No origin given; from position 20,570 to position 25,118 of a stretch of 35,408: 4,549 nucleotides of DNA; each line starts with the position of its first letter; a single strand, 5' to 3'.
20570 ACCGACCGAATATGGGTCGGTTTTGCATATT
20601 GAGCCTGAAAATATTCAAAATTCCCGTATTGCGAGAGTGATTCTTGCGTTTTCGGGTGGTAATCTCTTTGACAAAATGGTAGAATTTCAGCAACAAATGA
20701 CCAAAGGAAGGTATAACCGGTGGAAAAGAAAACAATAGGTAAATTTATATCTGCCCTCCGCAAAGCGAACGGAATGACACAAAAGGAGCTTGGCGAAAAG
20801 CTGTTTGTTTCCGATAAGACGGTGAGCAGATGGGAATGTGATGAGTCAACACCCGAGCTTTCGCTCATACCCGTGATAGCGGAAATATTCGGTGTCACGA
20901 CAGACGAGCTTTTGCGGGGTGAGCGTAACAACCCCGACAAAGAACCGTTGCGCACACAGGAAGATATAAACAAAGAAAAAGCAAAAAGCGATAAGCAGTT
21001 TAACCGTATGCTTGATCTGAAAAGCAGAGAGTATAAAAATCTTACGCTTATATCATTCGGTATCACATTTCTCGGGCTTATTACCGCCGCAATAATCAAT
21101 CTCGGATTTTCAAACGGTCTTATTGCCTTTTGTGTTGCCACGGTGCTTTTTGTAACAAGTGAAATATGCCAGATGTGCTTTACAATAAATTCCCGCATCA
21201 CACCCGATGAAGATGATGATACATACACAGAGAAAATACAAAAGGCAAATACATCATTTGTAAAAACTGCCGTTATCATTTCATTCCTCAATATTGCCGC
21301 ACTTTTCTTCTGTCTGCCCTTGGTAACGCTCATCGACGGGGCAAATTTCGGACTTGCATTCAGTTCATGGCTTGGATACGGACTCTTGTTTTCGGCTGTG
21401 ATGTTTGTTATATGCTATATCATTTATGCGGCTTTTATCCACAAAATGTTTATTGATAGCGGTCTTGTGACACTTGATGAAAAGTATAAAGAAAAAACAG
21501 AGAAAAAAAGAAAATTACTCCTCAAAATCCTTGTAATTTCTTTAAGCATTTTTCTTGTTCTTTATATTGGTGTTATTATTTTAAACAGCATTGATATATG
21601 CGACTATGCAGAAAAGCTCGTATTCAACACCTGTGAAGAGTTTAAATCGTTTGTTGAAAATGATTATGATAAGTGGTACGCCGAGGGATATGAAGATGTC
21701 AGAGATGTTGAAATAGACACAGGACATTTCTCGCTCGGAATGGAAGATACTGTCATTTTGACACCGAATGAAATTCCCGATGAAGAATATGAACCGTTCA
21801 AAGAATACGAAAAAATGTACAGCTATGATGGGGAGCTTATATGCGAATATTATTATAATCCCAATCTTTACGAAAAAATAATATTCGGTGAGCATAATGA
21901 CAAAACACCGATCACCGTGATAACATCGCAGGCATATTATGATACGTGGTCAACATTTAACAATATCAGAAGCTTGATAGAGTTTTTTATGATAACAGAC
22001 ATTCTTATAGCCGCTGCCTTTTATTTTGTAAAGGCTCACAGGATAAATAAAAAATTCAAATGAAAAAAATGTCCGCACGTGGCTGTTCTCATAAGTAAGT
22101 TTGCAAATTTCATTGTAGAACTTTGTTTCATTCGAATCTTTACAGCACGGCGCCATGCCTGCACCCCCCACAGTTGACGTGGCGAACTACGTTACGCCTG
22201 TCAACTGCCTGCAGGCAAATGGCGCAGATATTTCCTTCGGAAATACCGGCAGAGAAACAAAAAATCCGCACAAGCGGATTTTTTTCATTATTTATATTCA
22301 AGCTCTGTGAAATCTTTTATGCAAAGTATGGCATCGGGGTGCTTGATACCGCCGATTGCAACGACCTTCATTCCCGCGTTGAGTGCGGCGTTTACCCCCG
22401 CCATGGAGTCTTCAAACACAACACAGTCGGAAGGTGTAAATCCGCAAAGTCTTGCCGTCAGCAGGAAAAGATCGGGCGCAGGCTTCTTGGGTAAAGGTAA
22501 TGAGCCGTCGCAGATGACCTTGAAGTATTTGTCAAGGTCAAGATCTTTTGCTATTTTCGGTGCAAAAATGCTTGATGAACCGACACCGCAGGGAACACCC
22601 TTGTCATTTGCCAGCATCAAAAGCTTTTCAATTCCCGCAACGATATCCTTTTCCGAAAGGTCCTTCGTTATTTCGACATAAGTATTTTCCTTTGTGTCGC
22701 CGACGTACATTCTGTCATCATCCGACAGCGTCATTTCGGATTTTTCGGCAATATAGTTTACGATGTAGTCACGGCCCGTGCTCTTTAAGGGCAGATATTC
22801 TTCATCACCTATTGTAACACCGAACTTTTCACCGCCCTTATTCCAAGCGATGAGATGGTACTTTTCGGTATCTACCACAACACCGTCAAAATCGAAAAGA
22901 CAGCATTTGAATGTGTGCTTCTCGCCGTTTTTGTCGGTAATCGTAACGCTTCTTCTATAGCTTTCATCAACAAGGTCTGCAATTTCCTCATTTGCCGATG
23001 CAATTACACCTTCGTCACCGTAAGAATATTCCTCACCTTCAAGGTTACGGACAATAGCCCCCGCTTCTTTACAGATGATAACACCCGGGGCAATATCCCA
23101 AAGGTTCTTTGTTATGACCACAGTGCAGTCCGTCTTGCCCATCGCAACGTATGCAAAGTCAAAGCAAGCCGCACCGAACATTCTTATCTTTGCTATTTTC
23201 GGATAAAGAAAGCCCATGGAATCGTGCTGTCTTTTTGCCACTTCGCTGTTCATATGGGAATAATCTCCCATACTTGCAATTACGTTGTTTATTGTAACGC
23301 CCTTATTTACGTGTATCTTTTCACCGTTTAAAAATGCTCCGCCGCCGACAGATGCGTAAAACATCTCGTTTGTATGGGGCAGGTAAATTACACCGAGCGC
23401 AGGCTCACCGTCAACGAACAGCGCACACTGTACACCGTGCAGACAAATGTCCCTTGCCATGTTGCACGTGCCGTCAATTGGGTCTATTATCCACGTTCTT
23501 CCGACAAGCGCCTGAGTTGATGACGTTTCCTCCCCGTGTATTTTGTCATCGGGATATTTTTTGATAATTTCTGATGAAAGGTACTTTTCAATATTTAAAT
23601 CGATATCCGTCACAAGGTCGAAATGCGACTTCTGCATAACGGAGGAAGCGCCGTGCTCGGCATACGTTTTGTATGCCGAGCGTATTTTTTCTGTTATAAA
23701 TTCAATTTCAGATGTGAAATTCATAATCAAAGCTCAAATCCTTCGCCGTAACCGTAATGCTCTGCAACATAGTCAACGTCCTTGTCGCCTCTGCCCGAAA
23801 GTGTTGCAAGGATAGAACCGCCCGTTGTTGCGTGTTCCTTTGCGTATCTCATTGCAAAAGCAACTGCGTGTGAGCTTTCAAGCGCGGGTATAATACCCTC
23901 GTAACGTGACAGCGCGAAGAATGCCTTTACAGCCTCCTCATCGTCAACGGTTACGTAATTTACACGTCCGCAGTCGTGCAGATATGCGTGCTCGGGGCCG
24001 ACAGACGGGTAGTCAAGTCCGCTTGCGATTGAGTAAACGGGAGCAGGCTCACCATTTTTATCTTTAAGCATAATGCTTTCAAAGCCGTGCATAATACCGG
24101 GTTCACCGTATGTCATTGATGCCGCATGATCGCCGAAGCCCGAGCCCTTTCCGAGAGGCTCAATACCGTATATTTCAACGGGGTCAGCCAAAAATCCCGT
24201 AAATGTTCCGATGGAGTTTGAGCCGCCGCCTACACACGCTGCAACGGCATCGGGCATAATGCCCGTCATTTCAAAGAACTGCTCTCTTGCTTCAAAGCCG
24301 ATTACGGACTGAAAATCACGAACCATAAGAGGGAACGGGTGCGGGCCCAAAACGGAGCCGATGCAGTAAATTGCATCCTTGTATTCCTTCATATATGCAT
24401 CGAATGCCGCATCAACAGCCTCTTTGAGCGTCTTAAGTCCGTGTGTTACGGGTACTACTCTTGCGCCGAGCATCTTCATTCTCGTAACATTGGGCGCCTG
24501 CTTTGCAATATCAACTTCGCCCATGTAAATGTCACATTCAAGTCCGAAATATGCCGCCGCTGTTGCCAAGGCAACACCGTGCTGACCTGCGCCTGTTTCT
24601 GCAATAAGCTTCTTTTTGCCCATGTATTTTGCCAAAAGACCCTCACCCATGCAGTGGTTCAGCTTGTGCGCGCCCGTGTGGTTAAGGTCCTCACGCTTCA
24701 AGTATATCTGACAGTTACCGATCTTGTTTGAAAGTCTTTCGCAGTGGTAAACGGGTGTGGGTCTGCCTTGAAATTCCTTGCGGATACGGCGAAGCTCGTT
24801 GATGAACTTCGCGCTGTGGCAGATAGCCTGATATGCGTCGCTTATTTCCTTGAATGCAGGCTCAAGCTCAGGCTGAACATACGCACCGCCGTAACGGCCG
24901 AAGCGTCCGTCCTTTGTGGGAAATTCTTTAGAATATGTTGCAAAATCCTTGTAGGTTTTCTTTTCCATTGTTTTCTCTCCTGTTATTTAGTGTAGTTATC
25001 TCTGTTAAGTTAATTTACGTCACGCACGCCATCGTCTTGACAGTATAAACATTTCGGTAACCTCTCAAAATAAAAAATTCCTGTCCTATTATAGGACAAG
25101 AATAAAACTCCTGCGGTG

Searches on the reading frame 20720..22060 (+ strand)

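Call 81: search_protein_families(library=pfam, proteins=[window:20720-22060:+], max_evalue=0.00001)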
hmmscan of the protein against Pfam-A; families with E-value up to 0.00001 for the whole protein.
window:20720-22060:+ (447 aa): 3 families
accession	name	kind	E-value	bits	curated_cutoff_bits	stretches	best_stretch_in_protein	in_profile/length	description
PF01381.28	HTH_3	-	4.3e-10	39.9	23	1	10-64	1-55/55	Helix-turn-helix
PF12844.13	HTH_19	-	7.9e-07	29.3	30.2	1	7-68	1-62/64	Helix-turn-helix domain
PF13560.12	HTH_31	-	6.5e-06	26.8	27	1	7-64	3-61/64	Helix-turn-helix domain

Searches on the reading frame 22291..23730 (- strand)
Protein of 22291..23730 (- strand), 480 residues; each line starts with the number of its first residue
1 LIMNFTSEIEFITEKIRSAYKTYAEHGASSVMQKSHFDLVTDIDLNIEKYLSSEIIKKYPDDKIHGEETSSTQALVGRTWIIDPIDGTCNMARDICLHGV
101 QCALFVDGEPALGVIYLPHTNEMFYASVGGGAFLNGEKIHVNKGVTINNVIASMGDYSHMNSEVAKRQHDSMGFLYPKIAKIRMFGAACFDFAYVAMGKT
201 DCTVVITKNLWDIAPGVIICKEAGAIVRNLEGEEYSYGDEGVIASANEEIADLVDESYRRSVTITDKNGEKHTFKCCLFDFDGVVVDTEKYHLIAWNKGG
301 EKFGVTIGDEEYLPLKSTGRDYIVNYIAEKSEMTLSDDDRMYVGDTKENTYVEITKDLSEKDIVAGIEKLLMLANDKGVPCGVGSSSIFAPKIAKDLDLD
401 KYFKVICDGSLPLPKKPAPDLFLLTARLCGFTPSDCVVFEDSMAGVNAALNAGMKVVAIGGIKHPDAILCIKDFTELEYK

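Call 81: search_protein_families(library=pfam, proteins=[window:22291-23730:-], max_evalue=0.00001)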
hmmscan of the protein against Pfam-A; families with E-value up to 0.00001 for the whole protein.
window:22291-23730:- (480 aa): 3 families
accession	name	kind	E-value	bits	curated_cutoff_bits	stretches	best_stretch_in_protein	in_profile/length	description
PF00459.30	Inositol_P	-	4.3e-49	167.9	27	1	13-253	17-261/271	Inositol monophosphatase family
PF13419.12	HAD_2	-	2.9e-20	73.6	23.8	1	277-459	1-178/178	Haloacid dehalogenase-like hydrolase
PF00702.32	Hydrolase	-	1.5e-18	68.3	26.4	1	274-453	1-191/191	haloacid dehalogenase-like hydrolase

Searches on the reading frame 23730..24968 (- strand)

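Call 82: search_protein_families(library=pfam, proteins=[window:23730-24968:-], max_evalue=0.00001)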
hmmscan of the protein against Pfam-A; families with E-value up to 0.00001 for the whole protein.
window:23730-24968:- (413 aa): 1 family
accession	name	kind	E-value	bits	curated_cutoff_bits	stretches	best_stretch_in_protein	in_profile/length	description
PF00291.31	PALP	-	1.8e-40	139.6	35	1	67-392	4-295/295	Pyridoxal-phosphate dependent enzyme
